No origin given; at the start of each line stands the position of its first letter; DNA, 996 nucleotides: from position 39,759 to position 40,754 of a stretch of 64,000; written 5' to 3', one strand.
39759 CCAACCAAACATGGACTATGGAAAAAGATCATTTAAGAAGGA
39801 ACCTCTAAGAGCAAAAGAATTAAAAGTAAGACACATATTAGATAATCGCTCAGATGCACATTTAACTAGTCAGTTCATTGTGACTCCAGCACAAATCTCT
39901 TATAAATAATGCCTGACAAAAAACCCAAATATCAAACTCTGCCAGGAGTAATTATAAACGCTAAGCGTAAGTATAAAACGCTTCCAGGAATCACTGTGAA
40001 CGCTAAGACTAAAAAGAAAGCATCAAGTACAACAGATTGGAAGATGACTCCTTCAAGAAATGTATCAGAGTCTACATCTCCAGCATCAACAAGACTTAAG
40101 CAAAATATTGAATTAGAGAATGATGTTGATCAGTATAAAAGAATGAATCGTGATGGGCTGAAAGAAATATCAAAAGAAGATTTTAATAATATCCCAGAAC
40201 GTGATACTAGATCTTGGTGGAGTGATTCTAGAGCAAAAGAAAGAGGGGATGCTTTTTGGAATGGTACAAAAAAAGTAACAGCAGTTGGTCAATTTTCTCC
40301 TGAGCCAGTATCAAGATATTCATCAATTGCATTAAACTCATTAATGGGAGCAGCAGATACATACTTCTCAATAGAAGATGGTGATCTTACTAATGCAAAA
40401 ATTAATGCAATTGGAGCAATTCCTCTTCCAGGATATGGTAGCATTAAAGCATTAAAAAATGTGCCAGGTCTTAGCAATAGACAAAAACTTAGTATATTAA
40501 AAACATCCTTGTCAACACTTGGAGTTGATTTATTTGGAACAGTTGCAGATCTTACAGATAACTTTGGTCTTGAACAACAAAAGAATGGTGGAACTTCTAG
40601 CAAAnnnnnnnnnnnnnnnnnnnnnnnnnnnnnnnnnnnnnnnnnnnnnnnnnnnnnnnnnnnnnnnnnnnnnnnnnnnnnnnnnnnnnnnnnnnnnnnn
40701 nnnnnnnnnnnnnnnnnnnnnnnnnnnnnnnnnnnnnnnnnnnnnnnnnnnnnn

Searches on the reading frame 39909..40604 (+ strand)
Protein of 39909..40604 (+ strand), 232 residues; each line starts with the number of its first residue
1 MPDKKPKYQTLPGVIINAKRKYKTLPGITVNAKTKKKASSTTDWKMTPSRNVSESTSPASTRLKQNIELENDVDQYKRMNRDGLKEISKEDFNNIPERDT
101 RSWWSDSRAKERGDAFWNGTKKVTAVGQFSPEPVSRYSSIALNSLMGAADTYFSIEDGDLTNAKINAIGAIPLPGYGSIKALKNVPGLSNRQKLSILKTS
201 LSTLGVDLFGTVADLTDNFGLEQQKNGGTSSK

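Call 31: search_protein_families(library=pfam, proteins=[window:39909-40592:+], max_evalue=10)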
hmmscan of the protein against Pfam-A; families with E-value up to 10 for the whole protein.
seq(228 aa): 2 families
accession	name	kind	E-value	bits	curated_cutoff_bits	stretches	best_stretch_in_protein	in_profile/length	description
PF05642.16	Sporozoite_P67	-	0.039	12.5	28.9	1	18-143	46-169/727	Sporozoite P67 surface antigen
PF20541.3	DUF6756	-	0.11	12.8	27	1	73-159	12-97/160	Family of unknown function (DUF6756)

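Call 72: find_homologous_proteins(query=window:39909-40604:+, max_evalue=0.001)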
Query window:39909-40604:+: 243 candidates shared short words with the query, none scored E <= 0.001.

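Call 79: search_protein_representatives(protein=window:39909-40604:+)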
Query: 232 residues. Proteins with E-value up to 0.001 (for the whole library): 35; up to 1e-10: 20; up to 1e-30: 10. The best 35 are listed.
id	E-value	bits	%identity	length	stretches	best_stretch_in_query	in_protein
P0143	8.3e-147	503.1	100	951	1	1-232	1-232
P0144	1.7e-146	502.0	100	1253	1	1-232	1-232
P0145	1.4e-72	260.4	64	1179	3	1-179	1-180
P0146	6.3e-72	258.3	67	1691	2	1-179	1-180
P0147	1.7e-59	217.6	53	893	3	96-229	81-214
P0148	3.3e-52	193.8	60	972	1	65-229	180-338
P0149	3.2e-48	180.8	57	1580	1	79-232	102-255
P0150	9.9e-45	169.4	58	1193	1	89-229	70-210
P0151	1.7e-39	152.3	59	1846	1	97-229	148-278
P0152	1.9e-31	126.0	48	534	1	89-229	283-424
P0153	7.5e-30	120.7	59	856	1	76-228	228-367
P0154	2.4e-29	119.1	45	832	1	96-229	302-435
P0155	3.0e-29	118.8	47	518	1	68-228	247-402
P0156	5.1e-29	118.0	42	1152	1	64-228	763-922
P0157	5.2e-29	118.0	43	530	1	85-230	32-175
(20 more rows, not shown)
